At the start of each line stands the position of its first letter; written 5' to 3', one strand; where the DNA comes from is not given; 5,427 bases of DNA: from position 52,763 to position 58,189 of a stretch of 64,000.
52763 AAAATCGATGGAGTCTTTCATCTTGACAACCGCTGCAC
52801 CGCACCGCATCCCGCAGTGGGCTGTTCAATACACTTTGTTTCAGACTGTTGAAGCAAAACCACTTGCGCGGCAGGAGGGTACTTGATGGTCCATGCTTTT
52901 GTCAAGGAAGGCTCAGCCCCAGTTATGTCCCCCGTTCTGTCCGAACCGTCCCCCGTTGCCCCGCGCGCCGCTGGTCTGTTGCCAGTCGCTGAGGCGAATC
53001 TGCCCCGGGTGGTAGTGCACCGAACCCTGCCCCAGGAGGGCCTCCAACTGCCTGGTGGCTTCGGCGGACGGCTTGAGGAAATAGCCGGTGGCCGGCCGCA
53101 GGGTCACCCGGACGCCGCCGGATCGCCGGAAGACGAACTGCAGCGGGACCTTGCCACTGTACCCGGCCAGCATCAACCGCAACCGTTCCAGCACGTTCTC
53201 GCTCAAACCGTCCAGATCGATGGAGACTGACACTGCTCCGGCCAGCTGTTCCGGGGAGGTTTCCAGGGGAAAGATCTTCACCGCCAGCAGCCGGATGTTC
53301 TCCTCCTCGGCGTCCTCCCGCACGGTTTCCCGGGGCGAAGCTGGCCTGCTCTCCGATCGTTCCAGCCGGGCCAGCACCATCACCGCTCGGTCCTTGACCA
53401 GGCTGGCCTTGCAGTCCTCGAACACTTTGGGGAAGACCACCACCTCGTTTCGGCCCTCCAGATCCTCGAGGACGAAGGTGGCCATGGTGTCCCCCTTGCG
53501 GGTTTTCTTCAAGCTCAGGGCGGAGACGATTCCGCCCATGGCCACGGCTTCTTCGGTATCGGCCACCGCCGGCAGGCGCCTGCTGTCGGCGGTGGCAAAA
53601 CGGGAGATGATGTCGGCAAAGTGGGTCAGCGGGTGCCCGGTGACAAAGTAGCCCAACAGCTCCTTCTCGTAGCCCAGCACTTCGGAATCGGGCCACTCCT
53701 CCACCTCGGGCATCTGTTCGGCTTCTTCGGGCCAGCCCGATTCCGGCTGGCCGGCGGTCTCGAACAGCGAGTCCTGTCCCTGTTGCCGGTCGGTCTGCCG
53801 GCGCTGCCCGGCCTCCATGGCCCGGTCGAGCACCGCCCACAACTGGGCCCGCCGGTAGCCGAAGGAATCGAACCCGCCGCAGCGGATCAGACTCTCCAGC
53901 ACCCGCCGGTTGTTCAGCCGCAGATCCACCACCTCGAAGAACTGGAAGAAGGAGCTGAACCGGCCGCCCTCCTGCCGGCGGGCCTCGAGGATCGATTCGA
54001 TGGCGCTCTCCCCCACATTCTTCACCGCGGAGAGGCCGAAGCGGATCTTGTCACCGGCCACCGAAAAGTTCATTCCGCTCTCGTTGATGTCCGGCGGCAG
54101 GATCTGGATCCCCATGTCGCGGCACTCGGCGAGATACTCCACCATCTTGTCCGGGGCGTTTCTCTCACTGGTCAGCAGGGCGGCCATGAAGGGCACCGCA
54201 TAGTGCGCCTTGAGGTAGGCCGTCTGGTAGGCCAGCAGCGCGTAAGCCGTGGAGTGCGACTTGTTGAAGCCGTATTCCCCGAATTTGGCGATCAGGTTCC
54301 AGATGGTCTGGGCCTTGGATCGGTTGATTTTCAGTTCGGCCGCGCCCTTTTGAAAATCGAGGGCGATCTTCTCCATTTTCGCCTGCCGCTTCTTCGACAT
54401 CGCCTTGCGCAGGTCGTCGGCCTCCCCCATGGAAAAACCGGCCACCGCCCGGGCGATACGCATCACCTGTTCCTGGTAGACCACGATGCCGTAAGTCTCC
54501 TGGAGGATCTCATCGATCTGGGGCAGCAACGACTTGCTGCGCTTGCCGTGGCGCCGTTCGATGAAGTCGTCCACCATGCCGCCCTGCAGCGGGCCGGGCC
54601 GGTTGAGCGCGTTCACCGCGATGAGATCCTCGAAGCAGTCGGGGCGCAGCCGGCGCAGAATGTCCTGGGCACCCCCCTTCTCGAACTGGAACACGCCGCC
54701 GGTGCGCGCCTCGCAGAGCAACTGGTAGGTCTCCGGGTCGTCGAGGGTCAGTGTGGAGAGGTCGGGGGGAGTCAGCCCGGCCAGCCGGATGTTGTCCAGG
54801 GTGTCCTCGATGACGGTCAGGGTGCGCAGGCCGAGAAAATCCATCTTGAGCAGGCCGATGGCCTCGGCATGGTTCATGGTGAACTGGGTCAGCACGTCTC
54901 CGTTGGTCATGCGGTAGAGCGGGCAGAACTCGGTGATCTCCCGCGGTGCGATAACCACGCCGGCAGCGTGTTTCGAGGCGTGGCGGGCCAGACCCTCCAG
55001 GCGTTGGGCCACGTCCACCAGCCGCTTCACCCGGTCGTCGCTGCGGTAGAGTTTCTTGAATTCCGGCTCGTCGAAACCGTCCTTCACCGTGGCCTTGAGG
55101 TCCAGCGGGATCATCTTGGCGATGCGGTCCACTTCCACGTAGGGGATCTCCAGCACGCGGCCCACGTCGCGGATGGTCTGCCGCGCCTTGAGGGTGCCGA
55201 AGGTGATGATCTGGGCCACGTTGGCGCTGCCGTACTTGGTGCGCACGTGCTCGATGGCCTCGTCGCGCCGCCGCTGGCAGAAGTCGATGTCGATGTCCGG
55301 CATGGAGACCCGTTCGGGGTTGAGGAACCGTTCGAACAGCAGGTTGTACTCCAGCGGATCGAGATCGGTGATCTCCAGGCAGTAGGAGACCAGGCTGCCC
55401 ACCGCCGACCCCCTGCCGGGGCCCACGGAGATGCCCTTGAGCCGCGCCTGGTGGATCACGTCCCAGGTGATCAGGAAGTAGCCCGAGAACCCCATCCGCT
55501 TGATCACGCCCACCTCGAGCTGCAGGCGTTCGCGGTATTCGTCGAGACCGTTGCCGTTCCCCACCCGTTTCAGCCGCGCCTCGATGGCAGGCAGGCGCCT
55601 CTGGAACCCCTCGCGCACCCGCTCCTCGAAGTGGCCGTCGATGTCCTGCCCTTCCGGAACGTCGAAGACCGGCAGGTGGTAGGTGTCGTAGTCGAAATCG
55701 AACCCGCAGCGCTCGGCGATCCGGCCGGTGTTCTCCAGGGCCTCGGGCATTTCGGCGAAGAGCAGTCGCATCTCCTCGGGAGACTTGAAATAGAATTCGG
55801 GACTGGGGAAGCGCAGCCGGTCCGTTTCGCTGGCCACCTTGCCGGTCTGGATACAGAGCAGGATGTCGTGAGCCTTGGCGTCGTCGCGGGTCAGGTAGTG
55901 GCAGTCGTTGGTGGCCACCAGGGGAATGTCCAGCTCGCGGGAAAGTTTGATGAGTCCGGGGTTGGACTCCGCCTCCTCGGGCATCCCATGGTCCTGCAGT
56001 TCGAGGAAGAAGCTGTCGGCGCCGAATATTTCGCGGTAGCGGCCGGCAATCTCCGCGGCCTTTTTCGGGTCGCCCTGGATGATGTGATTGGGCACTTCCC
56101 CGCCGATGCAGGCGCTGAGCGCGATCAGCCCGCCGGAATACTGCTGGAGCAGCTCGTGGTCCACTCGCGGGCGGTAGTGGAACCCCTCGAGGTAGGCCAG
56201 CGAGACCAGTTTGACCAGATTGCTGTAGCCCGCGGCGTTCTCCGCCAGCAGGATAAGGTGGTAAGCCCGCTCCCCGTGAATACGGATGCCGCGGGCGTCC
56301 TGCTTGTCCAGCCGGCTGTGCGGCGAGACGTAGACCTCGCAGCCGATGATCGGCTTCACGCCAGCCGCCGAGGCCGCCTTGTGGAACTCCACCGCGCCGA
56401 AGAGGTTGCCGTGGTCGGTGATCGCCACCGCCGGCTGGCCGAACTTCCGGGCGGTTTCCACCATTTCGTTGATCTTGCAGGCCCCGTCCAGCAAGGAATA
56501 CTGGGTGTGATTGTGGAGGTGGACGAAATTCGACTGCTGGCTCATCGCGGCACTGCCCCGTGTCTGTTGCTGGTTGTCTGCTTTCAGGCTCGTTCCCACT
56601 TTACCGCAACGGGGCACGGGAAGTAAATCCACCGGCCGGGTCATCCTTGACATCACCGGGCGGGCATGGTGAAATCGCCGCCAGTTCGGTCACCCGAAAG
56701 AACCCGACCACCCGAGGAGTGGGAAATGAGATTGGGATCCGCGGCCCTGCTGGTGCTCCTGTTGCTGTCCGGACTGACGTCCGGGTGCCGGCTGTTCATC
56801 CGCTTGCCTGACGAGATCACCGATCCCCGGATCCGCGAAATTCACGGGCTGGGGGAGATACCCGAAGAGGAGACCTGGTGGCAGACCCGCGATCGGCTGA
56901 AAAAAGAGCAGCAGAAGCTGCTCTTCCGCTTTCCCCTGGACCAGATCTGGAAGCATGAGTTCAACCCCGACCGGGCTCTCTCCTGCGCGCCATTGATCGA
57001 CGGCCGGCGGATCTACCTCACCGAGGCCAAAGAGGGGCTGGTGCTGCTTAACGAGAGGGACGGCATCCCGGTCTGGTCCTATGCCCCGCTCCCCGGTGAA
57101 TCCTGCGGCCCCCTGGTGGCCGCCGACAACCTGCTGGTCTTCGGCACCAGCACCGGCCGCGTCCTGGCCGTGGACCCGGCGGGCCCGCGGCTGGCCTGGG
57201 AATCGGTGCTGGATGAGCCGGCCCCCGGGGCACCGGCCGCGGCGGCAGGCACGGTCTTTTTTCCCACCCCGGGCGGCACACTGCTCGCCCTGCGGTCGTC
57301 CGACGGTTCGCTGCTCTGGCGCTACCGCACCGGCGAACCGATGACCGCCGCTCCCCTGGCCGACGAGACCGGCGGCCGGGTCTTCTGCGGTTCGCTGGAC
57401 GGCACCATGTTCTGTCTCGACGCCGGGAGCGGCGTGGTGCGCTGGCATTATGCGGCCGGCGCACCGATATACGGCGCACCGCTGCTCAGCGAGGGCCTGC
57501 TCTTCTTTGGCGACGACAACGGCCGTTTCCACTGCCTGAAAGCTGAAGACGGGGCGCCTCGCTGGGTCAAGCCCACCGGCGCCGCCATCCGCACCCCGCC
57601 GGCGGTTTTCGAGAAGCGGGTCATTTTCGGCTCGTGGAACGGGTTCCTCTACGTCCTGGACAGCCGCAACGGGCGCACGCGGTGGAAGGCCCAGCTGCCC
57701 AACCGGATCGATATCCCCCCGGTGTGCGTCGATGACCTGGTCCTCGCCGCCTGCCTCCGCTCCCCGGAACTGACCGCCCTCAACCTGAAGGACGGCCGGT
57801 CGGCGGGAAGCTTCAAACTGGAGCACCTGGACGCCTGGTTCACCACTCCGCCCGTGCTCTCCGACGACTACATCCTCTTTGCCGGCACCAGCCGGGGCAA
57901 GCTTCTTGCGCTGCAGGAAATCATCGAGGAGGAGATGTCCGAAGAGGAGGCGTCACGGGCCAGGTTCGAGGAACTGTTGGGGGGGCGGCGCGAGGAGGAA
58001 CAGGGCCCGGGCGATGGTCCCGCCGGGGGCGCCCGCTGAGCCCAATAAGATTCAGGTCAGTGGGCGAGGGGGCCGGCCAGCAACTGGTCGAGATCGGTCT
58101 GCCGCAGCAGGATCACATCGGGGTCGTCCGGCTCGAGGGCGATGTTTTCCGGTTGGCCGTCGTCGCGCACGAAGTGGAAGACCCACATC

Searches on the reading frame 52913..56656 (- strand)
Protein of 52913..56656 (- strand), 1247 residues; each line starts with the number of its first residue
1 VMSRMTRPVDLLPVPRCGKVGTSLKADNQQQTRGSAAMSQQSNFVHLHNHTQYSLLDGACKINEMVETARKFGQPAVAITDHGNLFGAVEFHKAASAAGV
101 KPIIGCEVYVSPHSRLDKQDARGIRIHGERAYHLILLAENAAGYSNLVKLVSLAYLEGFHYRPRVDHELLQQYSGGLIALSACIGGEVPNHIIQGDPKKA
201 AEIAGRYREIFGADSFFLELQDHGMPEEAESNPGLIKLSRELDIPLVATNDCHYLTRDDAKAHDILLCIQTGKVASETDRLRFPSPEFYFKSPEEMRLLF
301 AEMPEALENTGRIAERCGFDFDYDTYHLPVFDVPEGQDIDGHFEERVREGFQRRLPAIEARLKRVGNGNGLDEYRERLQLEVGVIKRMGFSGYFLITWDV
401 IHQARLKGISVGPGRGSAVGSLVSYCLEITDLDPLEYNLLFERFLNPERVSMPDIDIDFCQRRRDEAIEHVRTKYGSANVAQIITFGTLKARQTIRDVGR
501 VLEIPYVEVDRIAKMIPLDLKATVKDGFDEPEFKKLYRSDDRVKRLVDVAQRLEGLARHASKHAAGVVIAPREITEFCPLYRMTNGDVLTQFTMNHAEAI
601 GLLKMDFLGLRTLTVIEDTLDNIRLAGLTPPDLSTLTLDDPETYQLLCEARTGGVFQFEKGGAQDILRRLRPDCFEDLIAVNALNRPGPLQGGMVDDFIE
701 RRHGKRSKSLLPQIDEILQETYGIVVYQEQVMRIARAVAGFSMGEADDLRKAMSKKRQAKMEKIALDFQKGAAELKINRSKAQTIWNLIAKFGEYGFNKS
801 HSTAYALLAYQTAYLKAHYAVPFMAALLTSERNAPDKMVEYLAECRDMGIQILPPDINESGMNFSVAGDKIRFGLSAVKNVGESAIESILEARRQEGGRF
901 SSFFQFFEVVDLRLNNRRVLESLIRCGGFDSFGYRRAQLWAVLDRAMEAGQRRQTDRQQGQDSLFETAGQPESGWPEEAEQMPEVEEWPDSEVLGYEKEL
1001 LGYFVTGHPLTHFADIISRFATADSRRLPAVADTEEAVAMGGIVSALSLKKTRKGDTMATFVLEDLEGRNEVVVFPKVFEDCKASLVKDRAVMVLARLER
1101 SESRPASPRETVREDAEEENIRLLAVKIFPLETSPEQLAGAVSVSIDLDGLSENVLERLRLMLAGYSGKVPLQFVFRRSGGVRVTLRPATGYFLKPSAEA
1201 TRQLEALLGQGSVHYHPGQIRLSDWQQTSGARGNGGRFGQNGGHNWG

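Call 35: search_protein_families(library=pfam, proteins=[window:52913-56656:-], max_evalue=0.00001)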
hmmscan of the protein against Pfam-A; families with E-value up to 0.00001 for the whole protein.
window:52913-56656:- (1247 aa): 4 families
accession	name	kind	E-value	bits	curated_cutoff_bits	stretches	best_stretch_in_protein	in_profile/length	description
PF07733.18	DNA_pol3_alpha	-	6.3e-101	337.8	23.9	1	346-609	6-260/260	Bacterial DNA polymerase III alpha NTPase domain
PF02811.25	PHP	-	9.9e-61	205.3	26.4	1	46-223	1-164/164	PHP domain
PF17657.6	DNA_pol3_finger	-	1.6e-57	193.9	22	1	612-774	1-164/166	Bacterial DNA polymerase III alpha subunit finger domain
PF14579.12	HHH_6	-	1.4e-28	99.3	25.6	1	849-939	1-90/90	Helix-hairpin-helix motif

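Call 39: find_homologous_proteins(query=window:52916-56656:-, max_evalue=1e-50)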
Query window:52916-56656:- (1247 aa): 8000 proteins with E <= 1e-50 among 8000 candidates; the best 120 are listed.
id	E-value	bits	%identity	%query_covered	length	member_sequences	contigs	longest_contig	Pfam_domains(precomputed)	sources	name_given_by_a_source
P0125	0.0e+0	2839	100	100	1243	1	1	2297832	PF02811.27,PF14579.13,PF01336.32,PF17657.7,PF07733.19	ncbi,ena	-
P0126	0.0e+0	2393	87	95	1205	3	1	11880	PF02811.27,PF14579.13,PF01336.32,PF17657.7,PF07733.19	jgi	jgi:DNA polymerase-3 subunit alpha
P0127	0.0e+0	2310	83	97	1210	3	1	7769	PF02811.27,PF14579.13,PF01336.32,PF17657.7,PF07733.19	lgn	-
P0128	0.0e+0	2270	82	97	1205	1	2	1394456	PF02811.27,PF14579.13,PF01336.32,PF17657.7,PF07733.19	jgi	-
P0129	0.0e+0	2263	81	97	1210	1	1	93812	PF02811.27,PF14579.13,PF17657.7,PF07733.19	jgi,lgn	jgi:DNA polymerase-3 subunit alpha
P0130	0.0e+0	2167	82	94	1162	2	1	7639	PF02811.27,PF14579.13,PF01336.32,PF17657.7,PF07733.19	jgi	-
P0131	0.0e+0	1279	52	94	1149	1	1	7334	PF02811.27,PF14579.13,PF01336.32,PF17657.7,PF07733.19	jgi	-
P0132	0.0e+0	1268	51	94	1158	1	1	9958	PF02811.27,PF14579.13,PF01336.32,PF17657.7,PF07733.19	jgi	-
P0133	0.0e+0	1266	51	94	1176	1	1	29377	PF02811.27,PF14579.13,PF01336.32,PF17657.7,PF07733.19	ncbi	-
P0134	0.0e+0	1264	50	96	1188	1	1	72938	PF02811.27,PF14579.13,PF01336.32,PF17657.7,PF07733.19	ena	-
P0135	0.0e+0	1260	51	94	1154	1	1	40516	PF02811.27,PF14579.13,PF01336.32,PF17657.7,PF07733.19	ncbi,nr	ncbi:MAG: DNA polymerase III subunit alpha [Acidobacteria bacterium]|nr:DNA polymerase III subunit a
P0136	0.0e+0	1256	51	94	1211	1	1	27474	PF02811.27,PF14579.13,PF01336.32,PF17657.7,PF07733.19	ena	-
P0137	0.0e+0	1253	51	94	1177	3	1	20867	PF02811.27,PF14579.13,PF17657.7,PF07733.19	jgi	-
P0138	0.0e+0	1252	51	94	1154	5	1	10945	PF02811.27,PF14579.13,PF01336.32,PF17657.7,PF07733.19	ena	-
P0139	0.0e+0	1252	51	94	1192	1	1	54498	PF02811.27,PF14579.13,PF01336.32,PF17657.7,PF07733.19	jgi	jgi:DNA polymerase-3 subunit alpha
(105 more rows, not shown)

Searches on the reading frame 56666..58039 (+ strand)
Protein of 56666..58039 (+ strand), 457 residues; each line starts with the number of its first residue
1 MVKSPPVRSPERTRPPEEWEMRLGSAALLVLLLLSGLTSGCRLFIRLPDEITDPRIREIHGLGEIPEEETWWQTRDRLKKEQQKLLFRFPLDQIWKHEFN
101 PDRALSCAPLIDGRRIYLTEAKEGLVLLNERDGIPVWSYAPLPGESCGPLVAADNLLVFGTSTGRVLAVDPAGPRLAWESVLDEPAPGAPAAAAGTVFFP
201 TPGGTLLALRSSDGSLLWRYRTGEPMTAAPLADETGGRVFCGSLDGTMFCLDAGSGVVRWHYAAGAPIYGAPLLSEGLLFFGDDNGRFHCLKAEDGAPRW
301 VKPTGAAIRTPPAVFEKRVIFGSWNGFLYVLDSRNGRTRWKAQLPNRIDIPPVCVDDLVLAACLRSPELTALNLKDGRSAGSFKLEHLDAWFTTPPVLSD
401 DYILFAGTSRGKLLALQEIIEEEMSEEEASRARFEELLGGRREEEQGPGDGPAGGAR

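Call 35: search_protein_families(library=pfam, proteins=[window:56666-58039:+], max_evalue=0.00001)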
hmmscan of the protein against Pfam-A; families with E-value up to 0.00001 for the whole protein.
window:56666-58039:+ (457 aa): 3 families
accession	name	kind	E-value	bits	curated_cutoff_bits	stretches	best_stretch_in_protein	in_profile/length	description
PF13570.13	Beta-prop_ACSF4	-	4.2e-40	138.6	133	2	154-407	61-318/329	Beta-alanine-activating enzyme, beta-propeller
PF13360.13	PQQ_2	-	1.2e-35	123.8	27.6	2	232-303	30-100/233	Outer membrane protein assembly factor BamB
PF01011.28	PQQ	-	1.1e-06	28.1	26.7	0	189-224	52-87/595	Glucose/ethanol/alcohol dehydrogenase, beta-propeller domain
